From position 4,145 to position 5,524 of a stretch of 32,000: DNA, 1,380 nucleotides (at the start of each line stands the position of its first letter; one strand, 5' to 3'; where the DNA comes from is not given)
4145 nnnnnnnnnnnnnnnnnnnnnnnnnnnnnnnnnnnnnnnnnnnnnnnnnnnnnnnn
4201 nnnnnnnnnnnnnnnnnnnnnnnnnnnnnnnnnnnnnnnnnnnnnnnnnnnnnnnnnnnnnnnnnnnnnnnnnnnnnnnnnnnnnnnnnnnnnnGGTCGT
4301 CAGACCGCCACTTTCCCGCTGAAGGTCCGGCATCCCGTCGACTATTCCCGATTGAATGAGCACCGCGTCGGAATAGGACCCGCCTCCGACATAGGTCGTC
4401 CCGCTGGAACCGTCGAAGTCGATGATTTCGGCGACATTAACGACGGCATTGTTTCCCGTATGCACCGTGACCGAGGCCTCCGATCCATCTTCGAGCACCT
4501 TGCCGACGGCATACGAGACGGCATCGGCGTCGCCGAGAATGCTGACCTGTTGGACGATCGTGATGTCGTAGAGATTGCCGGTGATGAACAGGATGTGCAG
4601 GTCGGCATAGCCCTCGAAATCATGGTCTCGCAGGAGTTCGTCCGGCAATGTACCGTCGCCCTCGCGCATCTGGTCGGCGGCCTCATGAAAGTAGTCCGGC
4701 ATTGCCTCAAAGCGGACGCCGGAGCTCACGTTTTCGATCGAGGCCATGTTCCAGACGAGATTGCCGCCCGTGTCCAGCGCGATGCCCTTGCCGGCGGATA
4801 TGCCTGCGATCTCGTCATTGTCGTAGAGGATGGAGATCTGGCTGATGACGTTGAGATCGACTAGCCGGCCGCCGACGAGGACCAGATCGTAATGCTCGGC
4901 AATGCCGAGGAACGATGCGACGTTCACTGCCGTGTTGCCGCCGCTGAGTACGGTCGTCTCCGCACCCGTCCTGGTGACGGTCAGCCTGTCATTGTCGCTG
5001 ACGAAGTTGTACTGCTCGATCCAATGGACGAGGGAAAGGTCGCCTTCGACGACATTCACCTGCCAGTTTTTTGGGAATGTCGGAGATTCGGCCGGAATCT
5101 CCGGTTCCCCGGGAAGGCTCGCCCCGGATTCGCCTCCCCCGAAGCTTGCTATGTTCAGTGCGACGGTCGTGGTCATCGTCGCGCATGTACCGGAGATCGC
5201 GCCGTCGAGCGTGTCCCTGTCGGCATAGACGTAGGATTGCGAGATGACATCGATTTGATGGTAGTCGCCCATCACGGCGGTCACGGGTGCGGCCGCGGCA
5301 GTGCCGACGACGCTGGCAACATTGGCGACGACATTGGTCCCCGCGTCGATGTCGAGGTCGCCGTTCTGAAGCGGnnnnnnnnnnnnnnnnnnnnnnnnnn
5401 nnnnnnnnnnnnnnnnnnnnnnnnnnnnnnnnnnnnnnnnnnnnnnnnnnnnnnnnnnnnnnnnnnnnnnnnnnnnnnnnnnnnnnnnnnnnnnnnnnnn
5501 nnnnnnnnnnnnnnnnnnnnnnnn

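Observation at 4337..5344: Five degenerate tandem modules define a possibly new repeat type in the 684-aa protein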

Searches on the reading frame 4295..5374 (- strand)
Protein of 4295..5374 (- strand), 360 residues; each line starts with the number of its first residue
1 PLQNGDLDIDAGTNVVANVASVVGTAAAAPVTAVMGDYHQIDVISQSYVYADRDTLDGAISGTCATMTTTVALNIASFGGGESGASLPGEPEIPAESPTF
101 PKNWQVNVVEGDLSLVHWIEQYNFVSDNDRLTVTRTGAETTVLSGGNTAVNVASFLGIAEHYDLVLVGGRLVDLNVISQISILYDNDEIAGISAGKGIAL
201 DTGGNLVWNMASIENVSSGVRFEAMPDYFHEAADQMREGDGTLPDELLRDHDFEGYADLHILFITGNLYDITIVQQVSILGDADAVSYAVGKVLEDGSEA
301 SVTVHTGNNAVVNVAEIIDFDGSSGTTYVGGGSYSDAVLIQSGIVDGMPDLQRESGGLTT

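Call 34: predict_structure(alignment_id=A2)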
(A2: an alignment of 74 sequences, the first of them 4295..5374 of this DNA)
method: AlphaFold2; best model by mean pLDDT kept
length: 360 residues; sequences in the alignment: 74
mean_pLDDT: 75.2   pTM: 0.72
mean pLDDT of the five models: 75.2, 74.9, 72.1, 68.1, 64.7
residues with pLDDT >= 90: 80; 70-90: 164; 50-70: 67; < 50: 49
segments of 3 or more residues with pLDDT < 50: 1-3, 59-67, 85-94, 136-141, 291-297, 350-360
pLDDT, mean of each block of 10 residues (from residue 1): 58 80 69 92 91 66 48 81 50 61 91 86 76 52 63 59 90 91 84 59 83 77 90 92 89 89 93 87 73 50 78 87 76 90 69 38
secondary structure, 60 per line:
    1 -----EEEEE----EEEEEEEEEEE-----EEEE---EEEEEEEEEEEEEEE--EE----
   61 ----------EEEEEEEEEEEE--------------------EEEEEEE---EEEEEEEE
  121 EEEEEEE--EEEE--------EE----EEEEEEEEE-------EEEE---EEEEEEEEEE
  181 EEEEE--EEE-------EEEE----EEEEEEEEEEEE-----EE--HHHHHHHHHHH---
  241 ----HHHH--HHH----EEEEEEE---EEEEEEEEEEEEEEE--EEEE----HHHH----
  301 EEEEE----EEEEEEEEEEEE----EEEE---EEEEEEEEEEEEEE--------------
elements in order: E6-10 E15-25 E31-34 E38-52 E71-82 E103-109 E113-127 E130-133 E148-156 E164-167 E171-185 E188-190 E198-201 E206-217 H227-237 H245-248 E258-264 E268-282 E285-288 H293-296 E301-305 E310-321 E326-329 E333-346

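Call 37: fold_search(model_id=the predicted structure, library=pdb)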
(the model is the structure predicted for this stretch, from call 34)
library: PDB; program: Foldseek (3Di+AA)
matches with E <= 10: 32; with E <= 0.001: 0
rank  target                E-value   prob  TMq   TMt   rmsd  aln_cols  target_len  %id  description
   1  8c50_A                1.2e-02  0.02  0.07  0.07  32.5       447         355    9  Pontibacter korlensis curli subunit CsgA (released 2023-06-28)
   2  9u4u_A                2.1e-01  0.01  0.07  0.10  27.2       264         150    7  Structure of the functional amyloid FapC from Pseudomonas sp.UK4 (released 2025-08-06)
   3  6n2b_A                3.0e-01  0.01  0.07  0.07  27.6       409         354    7  The Crystal Structure of Caldicellulosiruptor kristjanssonii Tapirin C-terminal domain (released 2018-12-19)
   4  9nqd_0                4.3e-01  0.01  0.07  0.10  28.4       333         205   10  Structure of Pseudomonas FapC Biofilm-Forming Functional Amyloid (released 2025-06-25)
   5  5awf_B                7.1e-01  0.01  0.07  0.06  29.6       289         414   10  Crystal structure of SufB-SufC-SufD complex from Escherichia coli (released 2015-11-11)
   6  8egr_A                9.2e-01  0.01  0.07  0.05  33.6       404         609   11  Upper tail structure of Staphylococcus phage Andhra (released 2022-12-14)
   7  8enq_A                2.0e+00  0.01  0.04  0.13  23.2       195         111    8  E. coli CsgA fibril (218-pixel box size) (released 2023-10-04)
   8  8x1p                  3.0e+00  0.00  0.06  0.07  27.7       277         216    8  Crystal structure of G160C/S176C mutant of FfIBP (released 2024-11-13)
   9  3jx8_D                3.0e+00  0.00  0.06  0.06  25.4       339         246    6  Crystal structure of Putative lipid binding protein (YP_001304415.1) from Parabacteroides distasonis ATCC 8503 at 2.16 (released 2009-11-10)
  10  5awf_E                3.6e+00  0.00  0.08  0.07  31.0       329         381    7  Crystal structure of SufB-SufC-SufD complex from Escherichia coli (released 2015-11-11)
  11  5b5h                  4.0e+00  0.00  0.07  0.08  27.4       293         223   10  Hydrophobic ice-binding site confer hyperactivity on antifreeze protein from a snow mold fungus (released 2016-09-28)
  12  4wa0                  4.2e+00  0.00  0.06  0.07  29.3       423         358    8  The structure of a possible adhesin C-terminal domain from Caldicellulosiruptor kronotskyensis (released 2015-03-04)
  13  6bg8_A                4.7e+00  0.00  0.07  0.10  28.4       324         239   14  Shewanella frigidimarina ice-binding protein_1 DUF3494 Domain (released 2018-03-07)
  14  5awg_B                4.9e+00  0.00  0.07  0.07  29.6       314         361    8  Crystal structure of Hg-bound SufB-SufC-SufD complex from Escherichia coli (released 2015-11-11)
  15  3vn3_A                4.9e+00  0.00  0.06  0.07  25.5       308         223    8  Fungal antifreeze protein exerts hyperactivity by constructing an inequable beta-helix (released 2012-06-06)
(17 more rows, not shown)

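Call 68: fold_search(model_id=the predicted structure, library=viral)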
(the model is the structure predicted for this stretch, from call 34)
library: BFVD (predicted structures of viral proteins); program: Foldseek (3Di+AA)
matches with E <= 10: 154; with E <= 0.001: 0
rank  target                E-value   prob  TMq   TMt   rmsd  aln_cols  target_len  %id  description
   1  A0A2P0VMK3            3.0e-03  0.10  0.09  0.11  28.4       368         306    9  Uncharacterized protein [Tetraselmis virus 1]
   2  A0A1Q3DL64            1.2e-02  0.02  0.04  0.07  25.2       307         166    6  Uncharacterized protein [Chionoecetes opilio bacilliform virus]
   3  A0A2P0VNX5            2.5e-02  0.03  0.08  0.06  29.0       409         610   10  Uncharacterized protein [Tetraselmis virus 1]
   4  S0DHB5                3.1e-02  0.03  0.06  0.07  31.0       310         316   10  Uncharacterized protein [Cotesia sesamiae Kitale bracovirus]
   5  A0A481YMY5            4.4e-02  0.23  0.15  0.21  30.3       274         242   10  Lipid membrane protein [Pithovirus LCDPAC01]
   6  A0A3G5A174            9.5e-02  0.06  0.10  0.17  19.4       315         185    6  Uncharacterized protein [Harvfovirus sp.]
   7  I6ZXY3                1.1e-01  0.02  0.06  0.03  25.3       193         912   10  Uncharacterized protein [Escherichia phage ECML-117]
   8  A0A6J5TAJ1            1.3e-01  0.02  0.06  0.08  32.7       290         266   10  Curlin associated [uncultured Caudovirales phage]
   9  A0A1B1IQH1            1.4e-01  0.02  0.07  0.07  24.7       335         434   10  (no name in the UniProt tables at hand)
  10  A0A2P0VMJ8            1.5e-01  0.01  0.09  0.07  28.8       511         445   10  Uncharacterized protein [Tetraselmis virus 1]
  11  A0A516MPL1            1.7e-01  0.02  0.08  0.07  26.4       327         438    9  (no name in the UniProt tables at hand)
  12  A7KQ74                2.3e-01  0.01  0.08  0.08  27.4       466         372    9  Uncharacterized protein [Gallid alphaherpesvirus 2]
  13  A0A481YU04            2.8e-01  0.05  0.10  0.14  27.3       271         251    7  Lipid membrane protein [Marseillevirus LCMAC102]
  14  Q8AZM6                2.8e-01  0.02  0.08  0.09  32.3       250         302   11  Uncharacterized protein [Bracoviriform kariyai]
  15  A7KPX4                3.4e-01  0.02  0.12  0.09  29.4       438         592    9  Uncharacterized protein [Gallid alphaherpesvirus 2]
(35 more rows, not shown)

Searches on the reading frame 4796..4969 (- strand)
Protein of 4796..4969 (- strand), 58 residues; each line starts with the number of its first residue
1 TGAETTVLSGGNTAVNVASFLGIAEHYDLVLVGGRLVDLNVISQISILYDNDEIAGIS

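Call 64: search_solved_structures(query=A3, max_evalue=10, show_alignments=2)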
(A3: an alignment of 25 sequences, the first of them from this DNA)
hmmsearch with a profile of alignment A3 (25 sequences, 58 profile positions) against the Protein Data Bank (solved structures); distinct sequences matched with E-value up to 10: 4.
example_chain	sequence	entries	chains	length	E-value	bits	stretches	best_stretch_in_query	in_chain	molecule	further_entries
5kmp_A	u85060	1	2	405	0.48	13.2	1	3-28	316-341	FAD-dependent pyridine nucleotide-disulfide oxidoreductase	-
4nwz_A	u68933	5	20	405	0.49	13.1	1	3-28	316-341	FAD-dependent pyridine nucleotide-disulfide oxidoreductase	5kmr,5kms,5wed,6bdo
5kmq_A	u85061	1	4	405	0.5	13.1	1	3-28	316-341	FAD-dependent pyridine nucleotide-disulfide oxidoreductase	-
6y5z_AAA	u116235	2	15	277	2.7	10.8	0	10-47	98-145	Capsid protein VP1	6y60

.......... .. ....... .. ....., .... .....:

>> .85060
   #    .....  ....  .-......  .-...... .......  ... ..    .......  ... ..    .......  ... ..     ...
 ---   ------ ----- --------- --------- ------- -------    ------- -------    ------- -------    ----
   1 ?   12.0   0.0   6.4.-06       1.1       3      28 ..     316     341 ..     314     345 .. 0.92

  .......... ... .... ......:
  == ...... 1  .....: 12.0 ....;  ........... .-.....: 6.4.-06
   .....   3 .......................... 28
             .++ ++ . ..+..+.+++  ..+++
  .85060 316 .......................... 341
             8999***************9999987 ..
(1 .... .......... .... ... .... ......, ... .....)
